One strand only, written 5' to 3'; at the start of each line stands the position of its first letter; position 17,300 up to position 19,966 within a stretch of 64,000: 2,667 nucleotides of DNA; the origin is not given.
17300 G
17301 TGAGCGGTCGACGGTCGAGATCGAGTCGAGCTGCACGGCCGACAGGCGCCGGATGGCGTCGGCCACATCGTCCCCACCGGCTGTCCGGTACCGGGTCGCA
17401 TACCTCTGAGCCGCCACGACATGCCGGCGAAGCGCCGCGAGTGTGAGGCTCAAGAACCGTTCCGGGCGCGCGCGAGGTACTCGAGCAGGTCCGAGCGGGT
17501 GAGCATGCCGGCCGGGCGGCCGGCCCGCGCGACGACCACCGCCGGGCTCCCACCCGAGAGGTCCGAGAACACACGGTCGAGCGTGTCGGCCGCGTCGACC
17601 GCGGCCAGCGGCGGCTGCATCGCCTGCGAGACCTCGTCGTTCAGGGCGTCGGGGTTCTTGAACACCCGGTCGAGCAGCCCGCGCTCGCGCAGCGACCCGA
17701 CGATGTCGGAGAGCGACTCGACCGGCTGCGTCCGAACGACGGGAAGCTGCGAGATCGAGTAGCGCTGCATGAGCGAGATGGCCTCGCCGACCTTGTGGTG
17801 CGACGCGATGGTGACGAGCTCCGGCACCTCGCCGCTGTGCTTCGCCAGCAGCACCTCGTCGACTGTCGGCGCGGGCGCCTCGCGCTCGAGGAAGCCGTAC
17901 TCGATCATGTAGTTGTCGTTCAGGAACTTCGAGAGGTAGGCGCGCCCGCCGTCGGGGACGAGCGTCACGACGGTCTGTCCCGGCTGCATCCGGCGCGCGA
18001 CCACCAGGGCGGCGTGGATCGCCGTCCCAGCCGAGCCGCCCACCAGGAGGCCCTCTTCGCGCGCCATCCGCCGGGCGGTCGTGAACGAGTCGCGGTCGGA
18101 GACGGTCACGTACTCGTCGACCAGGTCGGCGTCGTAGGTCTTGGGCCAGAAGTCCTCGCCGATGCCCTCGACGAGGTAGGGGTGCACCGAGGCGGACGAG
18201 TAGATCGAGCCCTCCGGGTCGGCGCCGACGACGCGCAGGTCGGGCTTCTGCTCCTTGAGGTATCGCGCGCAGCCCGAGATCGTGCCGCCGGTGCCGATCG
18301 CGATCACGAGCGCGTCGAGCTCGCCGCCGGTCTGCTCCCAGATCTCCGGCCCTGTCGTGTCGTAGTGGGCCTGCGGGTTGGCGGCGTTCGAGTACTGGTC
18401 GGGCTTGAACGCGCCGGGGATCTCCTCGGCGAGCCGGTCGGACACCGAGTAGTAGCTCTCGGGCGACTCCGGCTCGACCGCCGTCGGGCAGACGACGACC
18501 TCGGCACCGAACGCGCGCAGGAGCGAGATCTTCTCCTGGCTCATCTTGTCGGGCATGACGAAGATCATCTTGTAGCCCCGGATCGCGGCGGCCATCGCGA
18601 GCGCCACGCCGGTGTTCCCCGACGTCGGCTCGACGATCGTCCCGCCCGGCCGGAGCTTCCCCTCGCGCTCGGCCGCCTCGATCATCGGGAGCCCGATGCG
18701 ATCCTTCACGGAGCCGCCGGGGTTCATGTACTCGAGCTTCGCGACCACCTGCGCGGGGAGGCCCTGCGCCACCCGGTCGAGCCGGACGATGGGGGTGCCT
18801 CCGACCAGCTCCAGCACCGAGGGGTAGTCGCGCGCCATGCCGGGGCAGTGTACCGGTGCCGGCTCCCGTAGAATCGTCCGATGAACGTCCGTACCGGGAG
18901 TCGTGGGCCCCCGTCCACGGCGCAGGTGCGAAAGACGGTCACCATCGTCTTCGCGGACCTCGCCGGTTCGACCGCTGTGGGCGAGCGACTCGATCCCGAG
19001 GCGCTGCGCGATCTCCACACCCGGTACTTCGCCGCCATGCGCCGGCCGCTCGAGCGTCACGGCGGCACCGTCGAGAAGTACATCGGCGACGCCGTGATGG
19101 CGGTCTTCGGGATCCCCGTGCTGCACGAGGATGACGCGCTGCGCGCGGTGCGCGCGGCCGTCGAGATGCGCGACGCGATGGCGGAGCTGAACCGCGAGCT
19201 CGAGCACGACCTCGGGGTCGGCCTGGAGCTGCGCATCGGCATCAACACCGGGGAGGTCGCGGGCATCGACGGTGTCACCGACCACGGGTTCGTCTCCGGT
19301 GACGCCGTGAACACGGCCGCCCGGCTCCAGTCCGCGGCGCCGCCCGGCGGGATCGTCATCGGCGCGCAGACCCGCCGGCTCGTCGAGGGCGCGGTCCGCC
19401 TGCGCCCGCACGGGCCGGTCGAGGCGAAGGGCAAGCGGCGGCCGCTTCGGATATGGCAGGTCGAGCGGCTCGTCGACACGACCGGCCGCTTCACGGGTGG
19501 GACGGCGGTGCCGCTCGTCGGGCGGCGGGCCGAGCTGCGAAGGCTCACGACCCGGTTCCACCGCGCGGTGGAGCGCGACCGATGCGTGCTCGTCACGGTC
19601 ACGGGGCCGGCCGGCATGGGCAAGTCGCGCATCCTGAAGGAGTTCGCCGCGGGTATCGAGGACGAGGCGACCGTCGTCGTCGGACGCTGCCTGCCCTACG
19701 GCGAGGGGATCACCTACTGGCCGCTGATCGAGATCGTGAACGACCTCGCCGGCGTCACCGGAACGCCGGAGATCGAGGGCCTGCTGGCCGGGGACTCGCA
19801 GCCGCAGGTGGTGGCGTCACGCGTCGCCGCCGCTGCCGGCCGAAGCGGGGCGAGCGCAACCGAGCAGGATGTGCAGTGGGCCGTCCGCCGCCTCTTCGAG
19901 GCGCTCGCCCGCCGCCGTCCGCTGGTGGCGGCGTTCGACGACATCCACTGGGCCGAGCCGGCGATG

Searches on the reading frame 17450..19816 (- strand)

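Call 85: search_protein_families(library=pfam, proteins=[window:17450-19816:-], max_evalue=0.0001)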
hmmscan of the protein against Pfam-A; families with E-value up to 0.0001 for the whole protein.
window:17450-19816:- (788 aa): 2 families
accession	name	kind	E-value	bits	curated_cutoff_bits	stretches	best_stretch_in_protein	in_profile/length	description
PF00291.31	PALP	-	1.1e-84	284.7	35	1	336-622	3-295/295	Pyridoxal-phosphate dependent enzyme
PF00571.33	CBS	-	5.1e-12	46.4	24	1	729-782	1-56/57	CBS domain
